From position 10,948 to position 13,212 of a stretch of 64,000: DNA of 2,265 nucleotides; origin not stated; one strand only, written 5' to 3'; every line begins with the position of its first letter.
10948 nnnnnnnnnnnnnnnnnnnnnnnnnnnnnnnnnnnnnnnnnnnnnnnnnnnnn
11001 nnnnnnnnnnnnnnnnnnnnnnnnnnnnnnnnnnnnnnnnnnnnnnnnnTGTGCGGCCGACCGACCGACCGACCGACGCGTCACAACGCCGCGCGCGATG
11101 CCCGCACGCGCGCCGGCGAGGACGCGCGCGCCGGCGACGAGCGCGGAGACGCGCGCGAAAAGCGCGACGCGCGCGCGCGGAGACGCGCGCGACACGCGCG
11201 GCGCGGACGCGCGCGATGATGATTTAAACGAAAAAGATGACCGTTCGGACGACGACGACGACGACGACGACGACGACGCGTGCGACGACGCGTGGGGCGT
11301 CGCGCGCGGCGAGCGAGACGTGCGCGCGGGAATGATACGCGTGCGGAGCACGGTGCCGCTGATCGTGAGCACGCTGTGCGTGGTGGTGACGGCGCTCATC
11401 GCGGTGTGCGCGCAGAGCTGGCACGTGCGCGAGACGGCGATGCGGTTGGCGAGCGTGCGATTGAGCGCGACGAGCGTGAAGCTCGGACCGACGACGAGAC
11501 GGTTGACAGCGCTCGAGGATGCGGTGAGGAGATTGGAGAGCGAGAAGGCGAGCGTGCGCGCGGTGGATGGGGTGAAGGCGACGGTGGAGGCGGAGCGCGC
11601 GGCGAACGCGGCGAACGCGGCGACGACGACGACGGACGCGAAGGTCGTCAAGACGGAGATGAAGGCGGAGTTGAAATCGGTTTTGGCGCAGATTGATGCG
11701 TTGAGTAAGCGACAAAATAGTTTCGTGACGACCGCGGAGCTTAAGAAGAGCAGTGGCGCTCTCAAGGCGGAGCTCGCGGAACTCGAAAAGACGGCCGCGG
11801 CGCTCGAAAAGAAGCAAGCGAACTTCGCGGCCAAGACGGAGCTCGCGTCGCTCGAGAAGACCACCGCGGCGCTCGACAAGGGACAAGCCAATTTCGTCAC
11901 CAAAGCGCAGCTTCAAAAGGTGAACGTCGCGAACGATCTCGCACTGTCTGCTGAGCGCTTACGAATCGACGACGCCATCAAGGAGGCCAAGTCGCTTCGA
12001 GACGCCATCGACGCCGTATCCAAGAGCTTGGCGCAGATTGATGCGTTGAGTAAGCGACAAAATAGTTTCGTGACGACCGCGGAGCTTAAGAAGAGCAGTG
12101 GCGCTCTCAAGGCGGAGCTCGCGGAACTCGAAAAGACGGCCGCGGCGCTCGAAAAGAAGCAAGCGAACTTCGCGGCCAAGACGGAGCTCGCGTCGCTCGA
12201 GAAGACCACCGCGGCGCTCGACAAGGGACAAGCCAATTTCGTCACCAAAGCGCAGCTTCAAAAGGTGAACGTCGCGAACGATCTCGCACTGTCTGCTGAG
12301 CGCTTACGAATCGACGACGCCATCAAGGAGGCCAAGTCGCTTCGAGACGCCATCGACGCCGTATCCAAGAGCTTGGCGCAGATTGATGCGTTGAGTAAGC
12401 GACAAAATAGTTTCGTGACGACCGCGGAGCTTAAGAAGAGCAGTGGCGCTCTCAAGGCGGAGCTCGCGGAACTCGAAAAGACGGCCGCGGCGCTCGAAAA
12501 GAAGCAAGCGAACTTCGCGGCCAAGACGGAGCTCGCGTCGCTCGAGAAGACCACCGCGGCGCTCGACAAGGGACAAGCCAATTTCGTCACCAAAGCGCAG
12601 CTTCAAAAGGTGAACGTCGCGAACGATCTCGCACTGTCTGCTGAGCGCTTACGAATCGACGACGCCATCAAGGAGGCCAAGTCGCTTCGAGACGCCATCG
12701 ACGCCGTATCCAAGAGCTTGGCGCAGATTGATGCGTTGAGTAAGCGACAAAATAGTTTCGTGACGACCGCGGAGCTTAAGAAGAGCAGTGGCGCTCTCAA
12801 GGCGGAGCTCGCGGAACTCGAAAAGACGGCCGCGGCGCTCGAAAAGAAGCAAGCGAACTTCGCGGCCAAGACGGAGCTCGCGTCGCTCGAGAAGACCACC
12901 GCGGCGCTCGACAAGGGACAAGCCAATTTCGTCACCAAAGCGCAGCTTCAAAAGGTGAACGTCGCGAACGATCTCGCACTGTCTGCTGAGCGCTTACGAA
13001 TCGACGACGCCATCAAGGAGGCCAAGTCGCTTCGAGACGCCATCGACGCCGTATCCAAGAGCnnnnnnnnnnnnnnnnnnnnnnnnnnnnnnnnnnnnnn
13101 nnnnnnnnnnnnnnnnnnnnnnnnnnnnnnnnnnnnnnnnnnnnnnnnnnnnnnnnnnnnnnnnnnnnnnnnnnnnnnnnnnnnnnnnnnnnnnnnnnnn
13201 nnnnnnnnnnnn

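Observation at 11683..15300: Two families of nucleotide-identical tandem repeats (4 x 345 bp; about 4 x 408 bp) inside one coding sequence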

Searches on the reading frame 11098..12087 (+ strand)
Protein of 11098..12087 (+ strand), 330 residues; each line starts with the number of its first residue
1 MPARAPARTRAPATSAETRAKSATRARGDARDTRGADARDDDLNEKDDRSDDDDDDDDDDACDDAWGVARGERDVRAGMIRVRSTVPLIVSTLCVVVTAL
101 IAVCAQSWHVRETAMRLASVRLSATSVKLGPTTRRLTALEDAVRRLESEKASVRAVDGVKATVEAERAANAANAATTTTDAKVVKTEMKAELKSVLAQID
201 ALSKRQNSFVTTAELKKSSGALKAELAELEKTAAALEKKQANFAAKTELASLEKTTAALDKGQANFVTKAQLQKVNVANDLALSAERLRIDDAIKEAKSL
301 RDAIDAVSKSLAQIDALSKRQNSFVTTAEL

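Call 81: find_homologous_proteins(query=window:11098-12087:+, max_evalue=1e-10)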
Query window:11098-12087:+: 8000 candidates shared short words with the query, none scored E <= 1e-10.

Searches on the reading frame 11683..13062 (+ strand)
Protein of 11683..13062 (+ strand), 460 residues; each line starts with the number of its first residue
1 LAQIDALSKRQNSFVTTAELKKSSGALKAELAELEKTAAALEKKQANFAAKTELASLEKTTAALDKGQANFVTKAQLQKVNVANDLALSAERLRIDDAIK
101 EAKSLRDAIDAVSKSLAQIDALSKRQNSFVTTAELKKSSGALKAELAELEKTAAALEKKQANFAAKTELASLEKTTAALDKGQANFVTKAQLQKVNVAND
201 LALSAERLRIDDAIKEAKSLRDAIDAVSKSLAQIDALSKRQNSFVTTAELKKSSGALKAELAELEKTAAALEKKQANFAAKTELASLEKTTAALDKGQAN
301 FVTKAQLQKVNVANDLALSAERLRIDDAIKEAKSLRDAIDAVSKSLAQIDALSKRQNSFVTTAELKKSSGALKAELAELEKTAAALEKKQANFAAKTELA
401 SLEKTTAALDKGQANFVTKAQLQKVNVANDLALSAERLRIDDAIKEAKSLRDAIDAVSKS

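Call 57: search_solved_structures(query=window:11683-13062:+, max_evalue=1)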
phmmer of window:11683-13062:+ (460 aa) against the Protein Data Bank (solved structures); distinct sequences matched with E-value up to 1: 1.
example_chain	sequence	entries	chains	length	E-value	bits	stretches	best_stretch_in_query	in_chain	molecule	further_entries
3goz_A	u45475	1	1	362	0.04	16.6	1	112-386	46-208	Leucine-rich repeat-containing protein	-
